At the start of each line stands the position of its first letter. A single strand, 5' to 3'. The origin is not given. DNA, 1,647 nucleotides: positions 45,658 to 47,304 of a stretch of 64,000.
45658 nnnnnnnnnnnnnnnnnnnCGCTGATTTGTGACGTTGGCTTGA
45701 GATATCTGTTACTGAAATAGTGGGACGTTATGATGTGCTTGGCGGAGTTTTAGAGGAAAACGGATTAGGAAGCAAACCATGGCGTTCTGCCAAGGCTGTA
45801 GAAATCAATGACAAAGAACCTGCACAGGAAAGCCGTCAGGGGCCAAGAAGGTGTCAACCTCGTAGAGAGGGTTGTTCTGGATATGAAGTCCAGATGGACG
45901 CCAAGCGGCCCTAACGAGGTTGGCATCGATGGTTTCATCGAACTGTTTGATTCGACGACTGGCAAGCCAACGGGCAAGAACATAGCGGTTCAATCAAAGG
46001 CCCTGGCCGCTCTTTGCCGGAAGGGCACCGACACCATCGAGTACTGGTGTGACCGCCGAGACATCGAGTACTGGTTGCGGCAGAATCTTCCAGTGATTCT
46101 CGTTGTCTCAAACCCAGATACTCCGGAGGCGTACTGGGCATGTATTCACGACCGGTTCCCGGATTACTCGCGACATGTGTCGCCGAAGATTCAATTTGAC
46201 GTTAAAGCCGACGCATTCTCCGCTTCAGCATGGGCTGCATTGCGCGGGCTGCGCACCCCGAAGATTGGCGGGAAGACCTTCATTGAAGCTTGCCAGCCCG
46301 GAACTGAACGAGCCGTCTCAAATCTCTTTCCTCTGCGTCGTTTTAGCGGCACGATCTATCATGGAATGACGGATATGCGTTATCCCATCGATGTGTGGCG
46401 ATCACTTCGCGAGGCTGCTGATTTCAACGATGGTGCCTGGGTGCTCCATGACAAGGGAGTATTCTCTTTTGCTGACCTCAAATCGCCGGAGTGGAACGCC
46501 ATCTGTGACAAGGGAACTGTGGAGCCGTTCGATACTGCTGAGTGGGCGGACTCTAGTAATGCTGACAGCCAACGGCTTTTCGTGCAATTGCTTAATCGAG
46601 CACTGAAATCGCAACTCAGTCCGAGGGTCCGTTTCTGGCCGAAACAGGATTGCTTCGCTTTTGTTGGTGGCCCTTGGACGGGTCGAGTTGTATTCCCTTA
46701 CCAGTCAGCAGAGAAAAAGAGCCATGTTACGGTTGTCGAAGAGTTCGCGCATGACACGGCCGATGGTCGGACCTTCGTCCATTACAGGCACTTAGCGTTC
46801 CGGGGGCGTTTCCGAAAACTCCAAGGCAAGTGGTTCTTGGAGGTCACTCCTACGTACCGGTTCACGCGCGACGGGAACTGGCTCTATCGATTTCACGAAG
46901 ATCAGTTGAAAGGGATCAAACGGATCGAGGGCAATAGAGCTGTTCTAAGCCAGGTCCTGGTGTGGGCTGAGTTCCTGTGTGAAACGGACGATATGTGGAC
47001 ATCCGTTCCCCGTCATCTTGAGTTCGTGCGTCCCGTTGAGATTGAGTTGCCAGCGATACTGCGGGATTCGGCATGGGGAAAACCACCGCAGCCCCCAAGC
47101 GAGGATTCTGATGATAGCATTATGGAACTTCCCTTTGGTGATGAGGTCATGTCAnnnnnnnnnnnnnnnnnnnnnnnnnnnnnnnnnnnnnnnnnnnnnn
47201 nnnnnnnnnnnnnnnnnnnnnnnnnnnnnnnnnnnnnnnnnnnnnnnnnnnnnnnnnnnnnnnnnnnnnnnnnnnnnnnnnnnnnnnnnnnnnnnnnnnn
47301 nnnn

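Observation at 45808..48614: SPARDA-type short Argonaute system (DREN/DUF4365-APAZ + inactive MID-PIWI pAgo)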

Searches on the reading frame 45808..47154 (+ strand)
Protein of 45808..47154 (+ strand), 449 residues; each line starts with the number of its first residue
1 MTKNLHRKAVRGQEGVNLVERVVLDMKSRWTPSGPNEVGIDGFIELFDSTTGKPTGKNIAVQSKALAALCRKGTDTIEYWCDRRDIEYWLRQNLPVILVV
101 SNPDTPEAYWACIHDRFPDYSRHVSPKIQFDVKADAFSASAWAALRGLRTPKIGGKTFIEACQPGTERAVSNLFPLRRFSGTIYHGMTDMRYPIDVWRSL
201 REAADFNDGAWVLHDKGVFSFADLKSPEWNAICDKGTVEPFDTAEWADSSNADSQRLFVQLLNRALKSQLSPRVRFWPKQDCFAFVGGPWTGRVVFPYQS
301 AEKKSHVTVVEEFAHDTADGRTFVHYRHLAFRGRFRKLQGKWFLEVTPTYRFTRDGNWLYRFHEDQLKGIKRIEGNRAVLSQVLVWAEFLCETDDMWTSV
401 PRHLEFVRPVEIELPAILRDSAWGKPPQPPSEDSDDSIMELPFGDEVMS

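Call 3: search_protein_families(library=pfam, proteins=[window:45808-47154:+], max_evalue=0.01)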
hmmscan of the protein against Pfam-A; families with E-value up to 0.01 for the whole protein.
window:45808-47154:+ (449 aa): 1 family
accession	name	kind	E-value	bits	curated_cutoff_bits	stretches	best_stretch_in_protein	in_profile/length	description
PF14280.11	DUF4365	-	2.5e-23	83.1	24.3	1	13-145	2-135/139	Domain of unknown function (DUF4365)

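Call 4: search_protein_families(library=padloc, proteins=[window:45808-47154:+], max_evalue=0.01)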
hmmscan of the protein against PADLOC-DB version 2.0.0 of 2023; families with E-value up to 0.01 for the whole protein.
window:45808-47154:+ (449 aa): 6 families
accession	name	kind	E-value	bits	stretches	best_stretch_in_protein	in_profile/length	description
PDLC02398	Aga_REase-PNTD1-PNTD2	-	3.8e-115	383.3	1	1-436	1-423/429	Class I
PDLC02415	Aga_REase-PNTD1-PNTD2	-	2.9e-96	320.9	1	3-435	2-418/423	Class I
PDLC02399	Aga_REase-PNTD1-PNTD2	-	1e-36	124.9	1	205-429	236-456/463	Class I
PDLC02402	Aga_SIR2-PNTD1-PNTD2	-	4.2e-19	66.2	1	163-395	579-809/876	Class I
PDLC02418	Aga_SIR2-Kinase-PNTD1-PNTD2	-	4.8e-12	42.9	1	166-393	460-685/756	Class I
PDLC02417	Aga_REase_Archaea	-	0.0006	17.4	1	169-357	162-326/416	Class I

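Call 5: search_protein_families(library=ncbifam, proteins=[window:45808-47154:+], max_evalue=0.01)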
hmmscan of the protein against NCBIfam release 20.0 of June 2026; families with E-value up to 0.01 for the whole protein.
window:45808-47154:+ (449 aa): 0 families

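Call 6: search_solved_structures(query=window:45808-47154:+, show_alignments=3)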
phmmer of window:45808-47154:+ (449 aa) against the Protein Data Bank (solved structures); distinct sequences matched with E-value up to 0.001: 4.
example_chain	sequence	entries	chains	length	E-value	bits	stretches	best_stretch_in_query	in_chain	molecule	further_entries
9qbp_A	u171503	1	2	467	5e-40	140.7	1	2-425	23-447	DUF4365 domain-containing protein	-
9qbq_A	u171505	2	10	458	6.1e-39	137.2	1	1-427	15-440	DUF4365 domain-containing protein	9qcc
9jsb_D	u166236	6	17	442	1.2e-35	126.3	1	1-426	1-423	DREN-APAZ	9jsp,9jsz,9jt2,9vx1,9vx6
9qbl_A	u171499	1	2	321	3.1e-20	75.5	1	210-427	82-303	DUF4365 domain-containing protein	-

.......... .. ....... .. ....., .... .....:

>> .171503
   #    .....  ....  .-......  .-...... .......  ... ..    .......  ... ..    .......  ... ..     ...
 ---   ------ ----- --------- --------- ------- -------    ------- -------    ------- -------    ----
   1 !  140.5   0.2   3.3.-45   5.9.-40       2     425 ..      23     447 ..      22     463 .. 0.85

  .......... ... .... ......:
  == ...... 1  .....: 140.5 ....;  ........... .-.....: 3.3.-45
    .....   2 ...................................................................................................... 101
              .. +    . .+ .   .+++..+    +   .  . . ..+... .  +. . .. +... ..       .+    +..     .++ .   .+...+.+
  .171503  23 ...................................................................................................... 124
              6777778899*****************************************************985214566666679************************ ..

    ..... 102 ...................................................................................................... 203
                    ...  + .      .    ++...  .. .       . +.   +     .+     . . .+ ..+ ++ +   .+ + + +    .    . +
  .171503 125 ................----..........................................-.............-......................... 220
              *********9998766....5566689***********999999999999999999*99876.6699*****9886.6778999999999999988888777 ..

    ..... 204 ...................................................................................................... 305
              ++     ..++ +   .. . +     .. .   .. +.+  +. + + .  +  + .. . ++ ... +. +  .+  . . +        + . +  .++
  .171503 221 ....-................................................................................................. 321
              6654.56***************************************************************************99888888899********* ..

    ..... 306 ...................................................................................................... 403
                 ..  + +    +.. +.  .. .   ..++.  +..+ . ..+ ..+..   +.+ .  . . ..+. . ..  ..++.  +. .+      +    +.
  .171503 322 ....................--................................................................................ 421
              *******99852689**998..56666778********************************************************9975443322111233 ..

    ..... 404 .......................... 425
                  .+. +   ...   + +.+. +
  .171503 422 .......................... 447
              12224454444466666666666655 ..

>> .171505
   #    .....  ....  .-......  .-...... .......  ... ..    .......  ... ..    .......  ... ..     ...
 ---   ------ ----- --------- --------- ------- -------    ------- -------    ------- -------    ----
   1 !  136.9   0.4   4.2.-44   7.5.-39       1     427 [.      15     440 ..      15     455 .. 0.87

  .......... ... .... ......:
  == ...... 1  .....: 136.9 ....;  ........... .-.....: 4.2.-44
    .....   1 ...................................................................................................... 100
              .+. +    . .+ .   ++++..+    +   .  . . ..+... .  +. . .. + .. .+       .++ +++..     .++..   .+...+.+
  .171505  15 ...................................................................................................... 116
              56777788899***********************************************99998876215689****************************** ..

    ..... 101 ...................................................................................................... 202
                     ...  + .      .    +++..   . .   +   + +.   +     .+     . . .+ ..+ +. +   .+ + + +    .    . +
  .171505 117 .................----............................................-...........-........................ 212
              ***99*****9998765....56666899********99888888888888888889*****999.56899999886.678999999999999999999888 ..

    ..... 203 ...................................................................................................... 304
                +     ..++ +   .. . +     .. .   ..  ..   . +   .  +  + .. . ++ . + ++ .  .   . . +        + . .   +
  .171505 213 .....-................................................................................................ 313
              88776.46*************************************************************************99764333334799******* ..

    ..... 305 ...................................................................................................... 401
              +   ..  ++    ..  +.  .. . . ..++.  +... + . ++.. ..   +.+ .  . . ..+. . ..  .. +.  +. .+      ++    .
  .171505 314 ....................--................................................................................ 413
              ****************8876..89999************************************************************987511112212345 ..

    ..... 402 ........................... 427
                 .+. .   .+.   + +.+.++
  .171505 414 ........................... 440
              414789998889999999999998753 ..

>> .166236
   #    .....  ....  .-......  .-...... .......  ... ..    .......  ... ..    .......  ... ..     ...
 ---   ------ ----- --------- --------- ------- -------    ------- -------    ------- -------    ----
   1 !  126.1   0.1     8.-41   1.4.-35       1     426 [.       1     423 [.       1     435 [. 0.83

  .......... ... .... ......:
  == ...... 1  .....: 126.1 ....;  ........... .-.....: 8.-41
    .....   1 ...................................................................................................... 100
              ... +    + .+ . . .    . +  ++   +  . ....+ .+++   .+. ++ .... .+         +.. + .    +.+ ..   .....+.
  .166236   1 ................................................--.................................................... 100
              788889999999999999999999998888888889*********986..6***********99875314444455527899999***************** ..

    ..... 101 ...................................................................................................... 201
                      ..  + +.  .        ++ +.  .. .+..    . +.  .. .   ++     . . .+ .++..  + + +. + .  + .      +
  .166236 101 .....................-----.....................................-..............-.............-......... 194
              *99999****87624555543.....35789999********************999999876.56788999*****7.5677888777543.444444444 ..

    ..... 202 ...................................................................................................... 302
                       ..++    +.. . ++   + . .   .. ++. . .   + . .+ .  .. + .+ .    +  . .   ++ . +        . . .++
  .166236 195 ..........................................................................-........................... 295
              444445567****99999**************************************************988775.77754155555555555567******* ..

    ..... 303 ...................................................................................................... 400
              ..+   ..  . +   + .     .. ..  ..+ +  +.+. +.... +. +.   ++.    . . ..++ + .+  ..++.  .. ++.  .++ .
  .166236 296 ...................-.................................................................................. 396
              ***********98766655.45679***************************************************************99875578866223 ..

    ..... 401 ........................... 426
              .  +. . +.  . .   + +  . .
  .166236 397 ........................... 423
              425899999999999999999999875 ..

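Call 14: find_homologous_proteins(query=window:45808-47154:+, max_evalue=1e-10)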
Query window:45808-47154:+ (449 aa): 531 proteins with E <= 1e-10 among 4429 candidates; the best 120 are listed.
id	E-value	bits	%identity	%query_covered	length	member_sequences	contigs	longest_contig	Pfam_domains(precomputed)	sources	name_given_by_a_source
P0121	0.0e+0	1010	100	94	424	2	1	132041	PF14280.12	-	-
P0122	3.4e-269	911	85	100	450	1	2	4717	PF14280.12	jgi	-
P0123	7.3e-139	482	49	97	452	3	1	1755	PF14280.12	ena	-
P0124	6.5e-136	472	48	100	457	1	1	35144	PF14280.12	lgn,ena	-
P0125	1.8e-135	470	49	100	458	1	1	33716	PF14280.12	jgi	jgi:hypothetical protein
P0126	2.1e-132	460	49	99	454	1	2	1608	PF14280.12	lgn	-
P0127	2.7e-131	457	47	98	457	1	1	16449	PF14280.12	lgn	-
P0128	3.0e-131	456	48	99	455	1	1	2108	PF14280.12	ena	-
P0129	9.8e-131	455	47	99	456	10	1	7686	PF14280.12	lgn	-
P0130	1.8e-130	454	49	94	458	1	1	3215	PF14280.12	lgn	-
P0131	5.3e-130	452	47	99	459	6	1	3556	PF14280.12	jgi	-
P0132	7.5e-130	452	48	96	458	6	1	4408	PF14280.12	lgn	-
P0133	3.4e-129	450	47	98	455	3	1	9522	PF14280.12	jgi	jgi:hypothetical protein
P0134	7.0e-129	449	46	100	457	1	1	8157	PF14280.12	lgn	-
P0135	9.1e-129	448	46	99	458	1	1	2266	PF14280.12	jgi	jgi:hypothetical protein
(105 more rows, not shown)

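Call 53: predict_structure(alignment_id=A1)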
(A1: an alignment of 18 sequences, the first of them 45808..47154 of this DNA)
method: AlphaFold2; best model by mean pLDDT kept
length: 449 residues; sequences in the alignment: 18
mean_pLDDT: 74.6   pTM: 0.54
mean pLDDT of the five models: 74.6, 74.1, 73.3, 68.1, 65.9
residues with pLDDT >= 90: 86; 70-90: 238; 50-70: 66; < 50: 59
segments of 3 or more residues with pLDDT < 50: 1-6, 35-37, 154-165, 395-397, 417-449
pLDDT, mean of each block of 10 residues (from residue 1): 43 77 83 58 82 78 74 83 80 85 85 86 82 90 86 40 51 91 93 86 67 92 86 90 92 92 88 80 82 77 73 79 81 90 90 64 53 64 87 58 86 54 33 32 30
secondary structure, 60 per line:
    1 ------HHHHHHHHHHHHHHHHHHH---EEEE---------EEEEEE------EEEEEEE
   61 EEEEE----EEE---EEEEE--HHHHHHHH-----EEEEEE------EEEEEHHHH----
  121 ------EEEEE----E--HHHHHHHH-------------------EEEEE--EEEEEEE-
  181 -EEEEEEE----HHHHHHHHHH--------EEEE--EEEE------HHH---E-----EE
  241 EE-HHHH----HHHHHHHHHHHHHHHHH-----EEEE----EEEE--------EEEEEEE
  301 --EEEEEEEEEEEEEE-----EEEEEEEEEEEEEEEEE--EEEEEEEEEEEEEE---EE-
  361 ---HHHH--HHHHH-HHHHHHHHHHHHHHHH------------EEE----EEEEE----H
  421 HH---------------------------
elements in order: H7-25 E29-32 E42-47 E54-65 E70-72 E76-80 H83-90 E96-101 E108-112 H113-116 E127-131 H139-146 E166-170 E173-179 E182-188 H193-202 E211-214 E217-220 E239-242 H244-247 H252-268 E274-277 E282-285 E294-300 E303-316 E322-338 E341-354 H364-367 H370-374 H376-391 E404-406 E411-415

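Call 56: fold_search(model_id=the predicted structure, library=pdb)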
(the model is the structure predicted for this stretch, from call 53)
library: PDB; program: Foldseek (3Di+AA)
matches with E <= 10: 960; with E <= 0.001: 95
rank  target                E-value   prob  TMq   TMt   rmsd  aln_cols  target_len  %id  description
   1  9qcc_A                5.1e-34  1.00  0.52  0.56  16.7       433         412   28  Activated XauSPARDA filament assembly with bound dsDNA substrate (released 2025-12-17)
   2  9qcc_Q                5.1e-33  1.00  0.51  0.55  16.9       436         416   27  Activated XauSPARDA filament assembly with bound dsDNA substrate (released 2025-12-17)
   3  9qbp_C                1.7e-31  1.00  0.50  0.54  17.4       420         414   27  Crystal structure of Enhydrobacter aerosaccus apo SPARDA complex (released 2025-12-17)
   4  9vx6_T                1.5e-30  1.00  0.51  0.57  16.9       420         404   27  Helical structure of gRNA-tDNA SPARDA complex (released 2026-01-14)
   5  9qcc_M                2.6e-30  1.00  0.47  0.52  24.3       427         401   28  Activated XauSPARDA filament assembly with bound dsDNA substrate (released 2025-12-17)
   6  9vx6_X                1.1e-29  1.00  0.47  0.54  18.6       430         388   26  Helical structure of gRNA-tDNA SPARDA complex (released 2026-01-14)
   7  9qbq_C                5.3e-29  1.00  0.50  0.53  17.3       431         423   27  Crystal structure of apo SPARDA complex from Xanthobacter autotrophicus (released 2025-12-17)
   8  9qcc_E                9.6e-29  1.00  0.51  0.55  17.4       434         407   26  Activated XauSPARDA filament assembly with bound dsDNA substrate (released 2025-12-17)
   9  9vx6_P                2.1e-28  1.00  0.48  0.55  18.0       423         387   26  Helical structure of gRNA-tDNA SPARDA complex (released 2026-01-14)
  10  9qcc_Y                2.9e-28  1.00  0.43  0.49  23.3       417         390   27  Activated XauSPARDA filament assembly with bound dsDNA substrate (released 2025-12-17)
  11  9qcc_U                8.1e-27  1.00  0.52  0.57  17.1       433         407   26  Activated XauSPARDA filament assembly with bound dsDNA substrate (released 2025-12-17)
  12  9jt2_B                1.6e-26  1.00  0.52  0.56  16.8       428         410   27  substrate-bound NbaSPARDA complexes (released 2025-04-02)
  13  9jsz_J                6.5e-26  1.00  0.46  0.52  18.3       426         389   26  active NbaSPARDA complexes (released 2025-04-02)
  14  9jt2_F                6.4e-25  1.00  0.50  0.54  17.0       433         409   26  substrate-bound NbaSPARDA complexes (released 2025-04-02)
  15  9qbq_A                1.8e-24  1.00  0.50  0.59  15.0       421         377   25  Crystal structure of apo SPARDA complex from Xanthobacter autotrophicus (released 2025-12-17)
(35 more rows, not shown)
